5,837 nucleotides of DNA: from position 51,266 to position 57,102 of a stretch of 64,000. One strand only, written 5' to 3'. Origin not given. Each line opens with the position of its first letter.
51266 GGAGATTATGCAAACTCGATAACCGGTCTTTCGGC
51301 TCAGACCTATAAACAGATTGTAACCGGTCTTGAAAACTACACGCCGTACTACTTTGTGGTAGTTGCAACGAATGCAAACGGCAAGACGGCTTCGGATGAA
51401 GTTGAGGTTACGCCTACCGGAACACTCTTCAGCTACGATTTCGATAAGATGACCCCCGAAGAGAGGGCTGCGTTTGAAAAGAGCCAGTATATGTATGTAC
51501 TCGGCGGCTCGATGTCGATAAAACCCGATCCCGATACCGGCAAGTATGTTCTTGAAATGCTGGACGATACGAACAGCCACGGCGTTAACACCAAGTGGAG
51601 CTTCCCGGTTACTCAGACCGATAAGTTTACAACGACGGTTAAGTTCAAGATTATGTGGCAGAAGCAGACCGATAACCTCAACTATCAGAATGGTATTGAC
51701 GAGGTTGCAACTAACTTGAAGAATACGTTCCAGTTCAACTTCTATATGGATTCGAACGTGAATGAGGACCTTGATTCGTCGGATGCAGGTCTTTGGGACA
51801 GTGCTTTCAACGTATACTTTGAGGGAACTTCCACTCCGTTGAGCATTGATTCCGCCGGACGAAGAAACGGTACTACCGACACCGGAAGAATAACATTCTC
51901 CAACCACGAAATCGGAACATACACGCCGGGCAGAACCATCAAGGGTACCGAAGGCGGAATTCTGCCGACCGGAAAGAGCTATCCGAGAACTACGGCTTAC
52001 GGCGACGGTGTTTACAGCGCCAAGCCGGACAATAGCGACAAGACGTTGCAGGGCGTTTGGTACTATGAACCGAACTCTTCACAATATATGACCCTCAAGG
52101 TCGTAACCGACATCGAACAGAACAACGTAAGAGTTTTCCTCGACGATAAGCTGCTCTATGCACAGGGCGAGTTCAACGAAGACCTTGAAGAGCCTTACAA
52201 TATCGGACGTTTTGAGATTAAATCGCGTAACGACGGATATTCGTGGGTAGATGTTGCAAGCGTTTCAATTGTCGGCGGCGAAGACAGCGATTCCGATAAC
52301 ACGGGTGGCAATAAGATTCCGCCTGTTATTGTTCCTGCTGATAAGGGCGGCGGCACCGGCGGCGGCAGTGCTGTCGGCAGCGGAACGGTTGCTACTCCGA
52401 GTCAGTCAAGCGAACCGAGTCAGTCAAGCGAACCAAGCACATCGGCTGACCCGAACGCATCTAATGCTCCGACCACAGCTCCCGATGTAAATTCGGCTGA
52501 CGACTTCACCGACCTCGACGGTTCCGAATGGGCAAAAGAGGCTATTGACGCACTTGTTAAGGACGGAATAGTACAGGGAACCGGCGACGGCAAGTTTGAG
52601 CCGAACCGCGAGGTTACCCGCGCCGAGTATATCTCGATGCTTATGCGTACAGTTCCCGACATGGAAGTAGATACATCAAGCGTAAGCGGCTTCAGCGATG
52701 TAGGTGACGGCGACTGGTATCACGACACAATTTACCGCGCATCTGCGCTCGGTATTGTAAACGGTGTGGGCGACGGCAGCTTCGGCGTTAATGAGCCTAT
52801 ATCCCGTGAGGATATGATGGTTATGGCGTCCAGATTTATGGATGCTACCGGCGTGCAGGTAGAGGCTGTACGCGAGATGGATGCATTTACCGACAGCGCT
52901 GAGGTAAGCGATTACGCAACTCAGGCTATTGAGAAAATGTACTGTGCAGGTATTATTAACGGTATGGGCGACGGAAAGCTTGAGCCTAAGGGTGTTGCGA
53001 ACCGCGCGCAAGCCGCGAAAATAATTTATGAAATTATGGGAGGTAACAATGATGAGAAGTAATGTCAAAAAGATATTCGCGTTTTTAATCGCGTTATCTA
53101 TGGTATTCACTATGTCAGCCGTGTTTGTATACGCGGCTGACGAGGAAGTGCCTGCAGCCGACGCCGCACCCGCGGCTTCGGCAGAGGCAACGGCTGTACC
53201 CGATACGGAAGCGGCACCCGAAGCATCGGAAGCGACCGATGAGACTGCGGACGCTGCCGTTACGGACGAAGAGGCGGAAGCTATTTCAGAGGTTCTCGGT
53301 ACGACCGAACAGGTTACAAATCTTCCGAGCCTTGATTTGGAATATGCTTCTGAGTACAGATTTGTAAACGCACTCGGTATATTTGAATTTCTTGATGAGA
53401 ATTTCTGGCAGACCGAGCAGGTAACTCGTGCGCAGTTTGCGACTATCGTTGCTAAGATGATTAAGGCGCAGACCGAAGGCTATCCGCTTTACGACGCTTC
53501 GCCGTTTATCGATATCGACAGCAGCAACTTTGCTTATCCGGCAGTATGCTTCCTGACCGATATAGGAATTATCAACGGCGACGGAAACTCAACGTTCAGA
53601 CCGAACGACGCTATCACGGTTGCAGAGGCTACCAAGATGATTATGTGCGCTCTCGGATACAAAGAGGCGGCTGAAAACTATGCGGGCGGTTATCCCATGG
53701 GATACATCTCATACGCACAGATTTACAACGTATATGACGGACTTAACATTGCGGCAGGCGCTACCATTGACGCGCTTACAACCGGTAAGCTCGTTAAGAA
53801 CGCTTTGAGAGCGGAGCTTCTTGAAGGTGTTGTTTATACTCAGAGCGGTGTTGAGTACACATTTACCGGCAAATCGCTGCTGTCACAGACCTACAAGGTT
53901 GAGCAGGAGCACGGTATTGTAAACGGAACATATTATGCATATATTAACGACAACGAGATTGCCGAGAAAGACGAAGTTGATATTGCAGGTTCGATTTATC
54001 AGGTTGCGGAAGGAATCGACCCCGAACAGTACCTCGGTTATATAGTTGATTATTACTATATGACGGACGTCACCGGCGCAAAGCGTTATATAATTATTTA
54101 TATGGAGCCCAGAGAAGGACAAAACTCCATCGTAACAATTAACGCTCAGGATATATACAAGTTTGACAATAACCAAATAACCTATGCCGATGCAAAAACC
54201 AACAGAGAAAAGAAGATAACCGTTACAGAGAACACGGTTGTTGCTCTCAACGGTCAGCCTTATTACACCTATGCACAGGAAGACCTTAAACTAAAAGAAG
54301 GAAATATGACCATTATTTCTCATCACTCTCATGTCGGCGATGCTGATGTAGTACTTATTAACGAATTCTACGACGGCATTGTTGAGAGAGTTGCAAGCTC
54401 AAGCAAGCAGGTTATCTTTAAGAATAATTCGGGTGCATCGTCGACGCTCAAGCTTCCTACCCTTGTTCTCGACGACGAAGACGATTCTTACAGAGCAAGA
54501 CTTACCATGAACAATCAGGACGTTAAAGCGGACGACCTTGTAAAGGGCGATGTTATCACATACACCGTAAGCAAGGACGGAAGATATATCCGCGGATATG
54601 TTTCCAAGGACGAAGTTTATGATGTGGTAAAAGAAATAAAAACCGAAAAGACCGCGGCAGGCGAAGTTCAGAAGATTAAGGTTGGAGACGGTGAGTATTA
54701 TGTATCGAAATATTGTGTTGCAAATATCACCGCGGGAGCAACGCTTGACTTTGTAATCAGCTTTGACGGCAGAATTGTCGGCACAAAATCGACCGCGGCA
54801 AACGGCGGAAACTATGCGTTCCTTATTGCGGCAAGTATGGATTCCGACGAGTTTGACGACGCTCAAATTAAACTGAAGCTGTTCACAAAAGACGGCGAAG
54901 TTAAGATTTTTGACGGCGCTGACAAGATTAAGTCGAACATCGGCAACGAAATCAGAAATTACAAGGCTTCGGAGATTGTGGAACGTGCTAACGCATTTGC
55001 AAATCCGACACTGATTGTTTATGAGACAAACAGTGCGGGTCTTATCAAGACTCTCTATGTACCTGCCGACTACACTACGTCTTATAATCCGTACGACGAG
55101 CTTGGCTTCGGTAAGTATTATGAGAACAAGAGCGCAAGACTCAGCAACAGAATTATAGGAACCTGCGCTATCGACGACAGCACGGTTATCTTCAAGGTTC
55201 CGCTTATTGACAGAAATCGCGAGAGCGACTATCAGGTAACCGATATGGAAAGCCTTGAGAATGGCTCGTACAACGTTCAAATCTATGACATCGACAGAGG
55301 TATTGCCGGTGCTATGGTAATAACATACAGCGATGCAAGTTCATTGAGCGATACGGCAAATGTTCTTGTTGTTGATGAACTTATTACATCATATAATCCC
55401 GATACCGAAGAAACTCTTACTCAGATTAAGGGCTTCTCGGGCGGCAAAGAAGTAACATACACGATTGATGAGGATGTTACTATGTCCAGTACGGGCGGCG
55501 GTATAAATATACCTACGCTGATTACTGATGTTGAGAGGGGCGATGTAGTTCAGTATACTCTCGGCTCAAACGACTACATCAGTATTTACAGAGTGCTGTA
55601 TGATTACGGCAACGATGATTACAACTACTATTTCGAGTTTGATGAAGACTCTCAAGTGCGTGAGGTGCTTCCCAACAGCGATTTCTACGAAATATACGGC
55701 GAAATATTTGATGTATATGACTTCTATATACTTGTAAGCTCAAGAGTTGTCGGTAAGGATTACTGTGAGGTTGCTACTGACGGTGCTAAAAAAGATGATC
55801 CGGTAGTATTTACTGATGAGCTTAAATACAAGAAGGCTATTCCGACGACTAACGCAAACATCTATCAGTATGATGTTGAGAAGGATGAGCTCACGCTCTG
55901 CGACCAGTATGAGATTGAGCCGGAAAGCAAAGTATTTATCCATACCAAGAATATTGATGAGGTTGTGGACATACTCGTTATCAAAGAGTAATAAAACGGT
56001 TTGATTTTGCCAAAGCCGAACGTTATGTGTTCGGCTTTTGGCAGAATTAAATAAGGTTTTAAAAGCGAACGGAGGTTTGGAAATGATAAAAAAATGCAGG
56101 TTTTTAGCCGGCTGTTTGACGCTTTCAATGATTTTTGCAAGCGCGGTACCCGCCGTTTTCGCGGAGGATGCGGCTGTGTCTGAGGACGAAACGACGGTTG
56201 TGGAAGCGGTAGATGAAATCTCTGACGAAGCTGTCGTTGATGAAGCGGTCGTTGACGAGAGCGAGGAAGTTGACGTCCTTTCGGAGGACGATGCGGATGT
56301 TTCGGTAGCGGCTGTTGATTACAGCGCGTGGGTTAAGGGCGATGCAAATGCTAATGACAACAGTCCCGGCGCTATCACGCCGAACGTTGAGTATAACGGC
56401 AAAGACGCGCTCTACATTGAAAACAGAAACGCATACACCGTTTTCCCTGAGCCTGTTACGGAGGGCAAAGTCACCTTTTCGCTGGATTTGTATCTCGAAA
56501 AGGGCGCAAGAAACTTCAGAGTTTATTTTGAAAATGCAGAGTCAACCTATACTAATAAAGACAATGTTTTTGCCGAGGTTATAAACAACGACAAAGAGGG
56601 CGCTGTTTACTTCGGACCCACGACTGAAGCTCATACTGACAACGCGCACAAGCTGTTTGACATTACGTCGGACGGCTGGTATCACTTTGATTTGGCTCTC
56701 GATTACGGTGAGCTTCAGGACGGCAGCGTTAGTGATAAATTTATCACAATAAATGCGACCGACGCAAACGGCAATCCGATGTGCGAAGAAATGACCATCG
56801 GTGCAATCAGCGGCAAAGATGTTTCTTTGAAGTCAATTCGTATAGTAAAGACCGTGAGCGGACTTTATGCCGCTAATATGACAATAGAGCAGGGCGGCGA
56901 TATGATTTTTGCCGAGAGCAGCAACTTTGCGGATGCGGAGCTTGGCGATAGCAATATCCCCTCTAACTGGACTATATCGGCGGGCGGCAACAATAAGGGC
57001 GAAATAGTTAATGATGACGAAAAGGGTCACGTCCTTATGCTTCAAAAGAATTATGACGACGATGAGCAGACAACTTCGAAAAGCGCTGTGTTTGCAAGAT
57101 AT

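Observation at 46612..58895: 12-kb surface operon coupling a 2107-aa SLH-anchored PL1-like lyase, an S-layer-protein paralog and a LamG/SLH protein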

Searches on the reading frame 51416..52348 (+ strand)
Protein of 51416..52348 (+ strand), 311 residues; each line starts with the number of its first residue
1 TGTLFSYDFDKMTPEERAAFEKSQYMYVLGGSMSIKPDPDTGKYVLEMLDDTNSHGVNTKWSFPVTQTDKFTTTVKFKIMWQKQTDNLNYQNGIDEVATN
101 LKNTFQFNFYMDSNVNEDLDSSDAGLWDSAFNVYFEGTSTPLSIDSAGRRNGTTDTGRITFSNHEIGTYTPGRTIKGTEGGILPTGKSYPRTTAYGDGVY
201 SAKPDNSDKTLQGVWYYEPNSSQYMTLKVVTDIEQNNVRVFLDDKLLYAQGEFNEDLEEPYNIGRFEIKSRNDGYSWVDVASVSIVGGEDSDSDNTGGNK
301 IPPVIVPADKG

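Call 19: search_protein_families(library=pfam, proteins=[window:51416-52348:+], max_evalue=10)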
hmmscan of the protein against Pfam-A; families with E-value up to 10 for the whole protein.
window:51416-52348:+ (311 aa): 0 families

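Call 81: search_protein_families(library=pfam, alignment_id=A6, max_evalue=1)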
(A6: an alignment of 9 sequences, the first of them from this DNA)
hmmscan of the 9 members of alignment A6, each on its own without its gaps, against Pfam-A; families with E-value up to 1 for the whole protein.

A. member 1, seq(306 aa): 0 families

B. families by the number of members that match (of 9 scanned): 6 families
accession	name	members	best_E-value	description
PF22633.2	F5_F8_type_C_2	1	0.017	NedA-like, galactose-binding domain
PF00754.31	F5_F8_type_C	1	0.025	F5/8 type C domain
PF22925.3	TS_C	1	0.04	Trans-sialidase, C-terminal domain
PF09912.14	DUF2141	1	0.069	Uncharacterized protein conserved in bacteria (DUF2141)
PF18668.6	Tail_spike_N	1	0.079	Tail spike TSP1/Gp66 receptor binding N-terminal domain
PF02577.19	BFN_dom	1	0.28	Bifunctional nuclease domain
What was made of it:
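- Tried and rejected: Pfam scans of all orthologous C-modules found nothing consistent (call 81).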

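Call 92: search_solved_structures(query=A6, max_evalue=5)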
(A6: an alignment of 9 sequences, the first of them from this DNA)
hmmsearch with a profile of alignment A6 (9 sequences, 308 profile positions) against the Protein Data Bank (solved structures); distinct sequences matched with E-value up to 5: 0.

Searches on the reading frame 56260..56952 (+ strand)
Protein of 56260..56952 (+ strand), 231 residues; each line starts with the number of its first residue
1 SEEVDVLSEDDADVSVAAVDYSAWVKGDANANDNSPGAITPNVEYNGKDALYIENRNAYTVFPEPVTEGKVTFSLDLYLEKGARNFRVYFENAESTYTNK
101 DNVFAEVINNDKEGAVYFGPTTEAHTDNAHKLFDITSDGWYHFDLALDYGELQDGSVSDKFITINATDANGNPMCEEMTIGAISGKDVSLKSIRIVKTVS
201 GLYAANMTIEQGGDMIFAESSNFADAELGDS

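Call 19: search_protein_families(library=pfam, proteins=[window:56260-56952:+], max_evalue=10)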
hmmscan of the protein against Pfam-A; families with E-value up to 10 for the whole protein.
window:56260-56952:+ (231 aa): 2 families
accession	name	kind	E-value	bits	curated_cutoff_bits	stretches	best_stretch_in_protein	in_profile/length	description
PF02577.19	BFN_dom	-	0.21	11.8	27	1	169-212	32-75/112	Bifunctional nuclease domain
PF17892.7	Cadherin_5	-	6.1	7.2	26.5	1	10-51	37-77/98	Cadherin-like domain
